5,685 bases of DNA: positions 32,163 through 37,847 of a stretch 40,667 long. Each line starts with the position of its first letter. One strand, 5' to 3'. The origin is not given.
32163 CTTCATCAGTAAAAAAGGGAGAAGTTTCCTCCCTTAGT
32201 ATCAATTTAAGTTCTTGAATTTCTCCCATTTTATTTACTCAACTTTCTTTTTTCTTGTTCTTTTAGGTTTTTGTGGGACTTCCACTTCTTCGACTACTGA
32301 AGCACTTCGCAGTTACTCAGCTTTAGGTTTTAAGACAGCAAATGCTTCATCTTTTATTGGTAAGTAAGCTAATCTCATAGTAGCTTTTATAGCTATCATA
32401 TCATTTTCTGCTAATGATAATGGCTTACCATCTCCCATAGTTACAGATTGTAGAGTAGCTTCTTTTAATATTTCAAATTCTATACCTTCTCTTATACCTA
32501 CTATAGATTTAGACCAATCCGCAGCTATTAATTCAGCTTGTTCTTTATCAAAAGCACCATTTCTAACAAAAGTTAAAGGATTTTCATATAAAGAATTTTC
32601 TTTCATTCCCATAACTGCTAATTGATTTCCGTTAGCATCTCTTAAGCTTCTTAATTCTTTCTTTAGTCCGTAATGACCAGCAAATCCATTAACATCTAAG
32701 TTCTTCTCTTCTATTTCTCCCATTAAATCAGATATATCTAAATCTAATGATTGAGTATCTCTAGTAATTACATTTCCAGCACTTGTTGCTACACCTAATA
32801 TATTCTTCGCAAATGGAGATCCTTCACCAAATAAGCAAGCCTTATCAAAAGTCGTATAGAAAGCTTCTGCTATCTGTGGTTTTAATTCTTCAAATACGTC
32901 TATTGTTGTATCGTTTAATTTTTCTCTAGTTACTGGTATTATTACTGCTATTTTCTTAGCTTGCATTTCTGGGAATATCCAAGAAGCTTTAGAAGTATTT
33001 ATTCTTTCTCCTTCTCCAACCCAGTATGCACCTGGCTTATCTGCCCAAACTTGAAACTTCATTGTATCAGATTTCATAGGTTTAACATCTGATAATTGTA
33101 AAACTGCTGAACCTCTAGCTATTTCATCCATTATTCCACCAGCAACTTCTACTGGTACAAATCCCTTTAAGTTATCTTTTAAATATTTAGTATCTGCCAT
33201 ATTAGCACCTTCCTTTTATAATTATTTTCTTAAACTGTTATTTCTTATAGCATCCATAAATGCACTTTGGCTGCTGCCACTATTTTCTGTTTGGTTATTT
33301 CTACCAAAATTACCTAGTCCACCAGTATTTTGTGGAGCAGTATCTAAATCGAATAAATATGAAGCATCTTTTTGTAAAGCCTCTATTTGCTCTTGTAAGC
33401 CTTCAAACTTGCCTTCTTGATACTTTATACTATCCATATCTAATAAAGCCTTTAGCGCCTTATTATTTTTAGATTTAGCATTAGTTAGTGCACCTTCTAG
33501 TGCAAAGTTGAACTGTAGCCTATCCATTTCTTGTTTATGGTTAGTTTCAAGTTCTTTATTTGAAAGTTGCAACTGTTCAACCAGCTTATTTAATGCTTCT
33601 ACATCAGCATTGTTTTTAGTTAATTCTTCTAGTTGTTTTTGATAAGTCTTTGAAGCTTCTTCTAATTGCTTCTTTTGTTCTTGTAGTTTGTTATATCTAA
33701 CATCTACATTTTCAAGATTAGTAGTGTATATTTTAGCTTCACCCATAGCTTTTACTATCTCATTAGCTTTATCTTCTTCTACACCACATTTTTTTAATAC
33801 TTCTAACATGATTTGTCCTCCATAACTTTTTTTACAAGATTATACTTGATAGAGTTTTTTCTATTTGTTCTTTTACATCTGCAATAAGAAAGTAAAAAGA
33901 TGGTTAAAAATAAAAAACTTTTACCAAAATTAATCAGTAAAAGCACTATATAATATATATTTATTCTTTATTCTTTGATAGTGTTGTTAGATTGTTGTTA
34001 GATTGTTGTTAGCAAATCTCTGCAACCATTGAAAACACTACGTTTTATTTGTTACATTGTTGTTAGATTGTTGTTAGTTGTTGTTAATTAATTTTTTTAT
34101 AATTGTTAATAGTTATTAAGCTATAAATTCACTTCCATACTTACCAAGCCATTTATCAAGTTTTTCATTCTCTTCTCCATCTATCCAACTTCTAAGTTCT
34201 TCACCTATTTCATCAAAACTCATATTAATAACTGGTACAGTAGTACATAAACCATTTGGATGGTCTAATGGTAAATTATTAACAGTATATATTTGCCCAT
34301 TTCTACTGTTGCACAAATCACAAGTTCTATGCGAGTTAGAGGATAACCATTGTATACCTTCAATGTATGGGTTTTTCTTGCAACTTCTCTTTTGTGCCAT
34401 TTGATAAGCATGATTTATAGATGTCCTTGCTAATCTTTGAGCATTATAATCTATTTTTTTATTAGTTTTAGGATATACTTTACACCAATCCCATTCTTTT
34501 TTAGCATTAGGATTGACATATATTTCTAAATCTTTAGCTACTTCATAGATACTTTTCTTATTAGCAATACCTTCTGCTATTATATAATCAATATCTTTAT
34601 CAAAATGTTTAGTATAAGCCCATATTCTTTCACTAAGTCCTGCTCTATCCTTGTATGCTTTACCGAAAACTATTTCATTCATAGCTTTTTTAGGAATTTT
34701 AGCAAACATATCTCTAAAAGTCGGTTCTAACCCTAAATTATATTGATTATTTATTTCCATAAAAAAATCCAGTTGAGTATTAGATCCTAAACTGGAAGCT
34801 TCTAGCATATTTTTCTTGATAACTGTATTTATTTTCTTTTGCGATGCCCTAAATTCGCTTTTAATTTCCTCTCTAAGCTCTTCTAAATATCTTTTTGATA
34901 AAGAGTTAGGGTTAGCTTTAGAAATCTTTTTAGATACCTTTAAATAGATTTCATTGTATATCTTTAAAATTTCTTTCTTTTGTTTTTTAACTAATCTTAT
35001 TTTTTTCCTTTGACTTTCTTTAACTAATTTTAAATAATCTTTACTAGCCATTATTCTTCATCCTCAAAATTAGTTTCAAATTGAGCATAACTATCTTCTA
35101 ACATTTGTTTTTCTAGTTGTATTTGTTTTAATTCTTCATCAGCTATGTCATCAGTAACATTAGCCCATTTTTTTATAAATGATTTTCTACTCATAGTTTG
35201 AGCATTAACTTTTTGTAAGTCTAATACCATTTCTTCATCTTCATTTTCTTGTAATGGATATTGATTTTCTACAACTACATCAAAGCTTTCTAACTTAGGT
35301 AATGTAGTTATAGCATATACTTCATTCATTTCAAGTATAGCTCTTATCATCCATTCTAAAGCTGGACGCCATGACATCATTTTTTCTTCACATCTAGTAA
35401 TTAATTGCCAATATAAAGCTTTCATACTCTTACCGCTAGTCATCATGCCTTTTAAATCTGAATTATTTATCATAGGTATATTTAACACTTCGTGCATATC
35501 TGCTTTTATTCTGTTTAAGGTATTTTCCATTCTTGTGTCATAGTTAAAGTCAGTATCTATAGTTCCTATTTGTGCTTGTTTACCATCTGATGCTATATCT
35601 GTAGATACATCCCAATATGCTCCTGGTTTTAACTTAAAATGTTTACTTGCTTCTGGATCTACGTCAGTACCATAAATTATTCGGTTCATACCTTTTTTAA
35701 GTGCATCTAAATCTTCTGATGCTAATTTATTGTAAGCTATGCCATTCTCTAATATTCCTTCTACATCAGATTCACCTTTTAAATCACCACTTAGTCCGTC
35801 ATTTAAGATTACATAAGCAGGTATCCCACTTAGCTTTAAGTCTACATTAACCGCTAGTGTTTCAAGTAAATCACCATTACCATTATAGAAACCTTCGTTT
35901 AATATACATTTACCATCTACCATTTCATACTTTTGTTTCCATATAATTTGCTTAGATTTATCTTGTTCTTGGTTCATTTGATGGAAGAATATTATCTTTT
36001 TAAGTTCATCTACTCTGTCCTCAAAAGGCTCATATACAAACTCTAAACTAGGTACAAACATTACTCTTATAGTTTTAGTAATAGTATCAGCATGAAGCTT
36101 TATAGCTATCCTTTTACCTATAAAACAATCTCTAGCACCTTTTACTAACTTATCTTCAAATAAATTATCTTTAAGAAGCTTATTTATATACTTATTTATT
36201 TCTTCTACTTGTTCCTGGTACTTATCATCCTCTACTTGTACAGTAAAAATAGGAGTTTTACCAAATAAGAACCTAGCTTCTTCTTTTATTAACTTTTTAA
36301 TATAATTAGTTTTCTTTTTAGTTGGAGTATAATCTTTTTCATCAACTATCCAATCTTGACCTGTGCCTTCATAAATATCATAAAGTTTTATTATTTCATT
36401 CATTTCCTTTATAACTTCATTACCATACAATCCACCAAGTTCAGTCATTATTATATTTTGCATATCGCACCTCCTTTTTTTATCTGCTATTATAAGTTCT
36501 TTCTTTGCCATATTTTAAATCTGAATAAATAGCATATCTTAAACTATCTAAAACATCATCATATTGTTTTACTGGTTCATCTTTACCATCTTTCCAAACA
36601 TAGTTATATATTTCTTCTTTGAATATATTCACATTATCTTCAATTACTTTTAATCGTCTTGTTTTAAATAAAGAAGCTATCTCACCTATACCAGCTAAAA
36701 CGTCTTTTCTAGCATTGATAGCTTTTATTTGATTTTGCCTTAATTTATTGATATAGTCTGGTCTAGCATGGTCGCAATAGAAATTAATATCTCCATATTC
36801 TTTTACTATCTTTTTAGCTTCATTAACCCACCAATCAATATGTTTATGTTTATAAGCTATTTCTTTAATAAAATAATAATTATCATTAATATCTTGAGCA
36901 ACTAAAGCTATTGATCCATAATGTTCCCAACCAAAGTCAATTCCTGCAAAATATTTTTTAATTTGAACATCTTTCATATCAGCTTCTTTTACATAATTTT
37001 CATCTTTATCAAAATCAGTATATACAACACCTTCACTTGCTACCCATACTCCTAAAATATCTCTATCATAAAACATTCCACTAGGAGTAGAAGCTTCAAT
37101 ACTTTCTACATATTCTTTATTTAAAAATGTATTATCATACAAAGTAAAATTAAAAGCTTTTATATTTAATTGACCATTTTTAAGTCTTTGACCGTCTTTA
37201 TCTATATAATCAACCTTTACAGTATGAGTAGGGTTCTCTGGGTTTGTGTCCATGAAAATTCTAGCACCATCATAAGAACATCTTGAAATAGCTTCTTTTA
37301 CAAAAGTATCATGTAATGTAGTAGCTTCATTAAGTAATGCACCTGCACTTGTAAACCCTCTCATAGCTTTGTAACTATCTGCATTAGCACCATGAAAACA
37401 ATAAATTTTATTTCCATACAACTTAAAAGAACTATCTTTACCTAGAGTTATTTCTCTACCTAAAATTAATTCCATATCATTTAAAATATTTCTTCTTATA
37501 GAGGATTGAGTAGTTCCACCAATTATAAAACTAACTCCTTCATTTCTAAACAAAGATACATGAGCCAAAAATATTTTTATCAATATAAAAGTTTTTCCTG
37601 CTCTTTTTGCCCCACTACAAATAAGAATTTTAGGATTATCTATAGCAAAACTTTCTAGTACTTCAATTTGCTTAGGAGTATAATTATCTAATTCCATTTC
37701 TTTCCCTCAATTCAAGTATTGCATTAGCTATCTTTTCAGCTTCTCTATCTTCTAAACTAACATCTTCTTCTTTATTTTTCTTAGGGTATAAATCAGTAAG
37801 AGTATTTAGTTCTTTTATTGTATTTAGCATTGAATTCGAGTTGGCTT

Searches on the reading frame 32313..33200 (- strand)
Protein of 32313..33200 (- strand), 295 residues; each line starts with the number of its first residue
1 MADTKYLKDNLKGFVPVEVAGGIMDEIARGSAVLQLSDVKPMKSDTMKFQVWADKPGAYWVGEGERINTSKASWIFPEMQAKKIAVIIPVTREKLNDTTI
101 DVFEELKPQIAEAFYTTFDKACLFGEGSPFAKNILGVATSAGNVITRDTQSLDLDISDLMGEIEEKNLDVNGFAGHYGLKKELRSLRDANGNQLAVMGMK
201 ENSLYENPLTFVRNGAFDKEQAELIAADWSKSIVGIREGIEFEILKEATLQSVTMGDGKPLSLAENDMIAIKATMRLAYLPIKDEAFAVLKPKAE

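Call 58: search_protein_families(library=phrogs, proteins=[window:32313-33200:-], max_evalue=0.00001)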
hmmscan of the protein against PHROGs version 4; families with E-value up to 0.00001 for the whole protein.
window:32313-33200:- (295 aa): 2 families
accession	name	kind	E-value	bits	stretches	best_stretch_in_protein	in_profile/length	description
phrog_10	-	head and packaging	1.3e-54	187.4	1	13-294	367-637/752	major head protein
phrog_617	-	head and packaging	1.3e-12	48.5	1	55-255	394-593/626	major head protein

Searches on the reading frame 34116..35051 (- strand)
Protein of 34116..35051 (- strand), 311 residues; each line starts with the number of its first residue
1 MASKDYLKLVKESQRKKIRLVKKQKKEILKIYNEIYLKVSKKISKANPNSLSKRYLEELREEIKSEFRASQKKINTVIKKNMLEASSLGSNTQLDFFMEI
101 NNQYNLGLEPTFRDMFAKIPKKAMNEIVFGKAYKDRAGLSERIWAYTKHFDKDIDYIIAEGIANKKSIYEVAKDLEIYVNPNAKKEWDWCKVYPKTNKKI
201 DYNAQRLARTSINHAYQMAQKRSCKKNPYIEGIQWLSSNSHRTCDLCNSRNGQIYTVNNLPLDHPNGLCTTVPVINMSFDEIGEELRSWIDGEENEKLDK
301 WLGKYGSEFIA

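Call 58: search_protein_families(library=phrogs, proteins=[window:34116-35051:-], max_evalue=0.00001)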
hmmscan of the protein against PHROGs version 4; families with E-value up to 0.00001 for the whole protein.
window:34116-35051:- (311 aa): 16 families
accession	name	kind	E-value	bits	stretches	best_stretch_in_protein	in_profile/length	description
phrog_21401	-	tail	9.6e-91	306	1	5-310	3-310/566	pilot protein for DNA ejection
phrog_1657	-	head and packaging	4.1e-84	283.8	1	1-309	10-333/337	head morphogenesis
phrog_595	-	head and packaging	6.6e-33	115.8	1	4-309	17-334/513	head maturation protease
phrog_4728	-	head and packaging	1.4e-30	107.7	1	1-308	2-328/591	head morphogenesis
phrog_115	-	head and packaging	3.4e-30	106.8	1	1-306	19-352/665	minor head protein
phrog_7625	-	head and packaging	1.6e-26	94.3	1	15-288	7-261/504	head morphogenesis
phrog_6577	-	unknown function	7.8e-15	55.2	1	77-286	45-240/1066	-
phrog_241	-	head and packaging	1.2e-14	55.4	1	19-283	30-281/679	head morphogenesis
phrog_2468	-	head and packaging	4e-14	53.8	1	50-258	34-239/303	head morphogenesis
phrog_2841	-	head and packaging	1.2e-11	45.3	1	40-276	92-308/525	minor head protein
phrog_16625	-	moron, auxiliary metabolic gene and host takeover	3.2e-11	43.4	1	179-300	221-337/869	Bxa ADP-ribosyl transferase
phrog_19443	-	head and packaging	2.2e-09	37.4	1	49-278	84-288/579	minor head protein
phrog_35295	-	unknown function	1.1e-07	32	0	129-180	133-184/794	-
phrog_21789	-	head and packaging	2.7e-07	29.7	1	203-276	185-261/1195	virion structural protein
phrog_19480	-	head and packaging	4.7e-06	26.1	0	202-274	663-736/737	head morphogenesis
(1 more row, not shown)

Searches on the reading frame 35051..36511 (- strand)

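Call 58: search_protein_families(library=phrogs, proteins=[window:35051-36511:-], max_evalue=0.00001)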
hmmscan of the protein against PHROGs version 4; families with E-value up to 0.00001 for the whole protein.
window:35051-36511:- (486 aa): 2 families
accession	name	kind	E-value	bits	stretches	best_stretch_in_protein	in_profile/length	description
phrog_64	-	head and packaging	7.3e-53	180.8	1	35-481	88-508/547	portal protein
phrog_533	-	head and packaging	1.3e-15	57.9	1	37-472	32-484/495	portal protein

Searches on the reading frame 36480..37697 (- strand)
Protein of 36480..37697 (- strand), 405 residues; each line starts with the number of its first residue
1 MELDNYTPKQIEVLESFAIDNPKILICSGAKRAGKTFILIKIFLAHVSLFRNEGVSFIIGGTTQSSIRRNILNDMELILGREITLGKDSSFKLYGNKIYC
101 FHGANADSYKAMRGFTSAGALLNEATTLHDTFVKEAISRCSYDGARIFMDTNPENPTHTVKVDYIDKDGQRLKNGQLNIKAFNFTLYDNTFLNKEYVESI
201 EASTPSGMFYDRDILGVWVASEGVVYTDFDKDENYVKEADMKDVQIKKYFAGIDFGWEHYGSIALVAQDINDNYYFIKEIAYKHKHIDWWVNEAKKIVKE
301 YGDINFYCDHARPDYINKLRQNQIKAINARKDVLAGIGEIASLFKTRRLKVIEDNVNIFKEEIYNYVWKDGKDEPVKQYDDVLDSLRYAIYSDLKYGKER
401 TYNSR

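Call 58: search_protein_families(library=phrogs, proteins=[window:36480-37697:-], max_evalue=0.00001)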
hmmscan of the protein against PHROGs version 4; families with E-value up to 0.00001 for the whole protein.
window:36480-37697:- (405 aa): 4 families
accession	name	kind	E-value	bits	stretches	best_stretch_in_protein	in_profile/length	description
phrog_2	-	head and packaging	5.1e-52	178.6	1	5-397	265-596/807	terminase large subunit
phrog_5653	-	head and packaging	2.3e-36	126.4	1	217-400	2-187/199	terminase large subunit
phrog_10250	-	head and packaging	2e-18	68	1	207-395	7-217/228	terminase large subunit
phrog_6672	-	head and packaging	2.2e-11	44.5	1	271-403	4-139/145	terminase large subunit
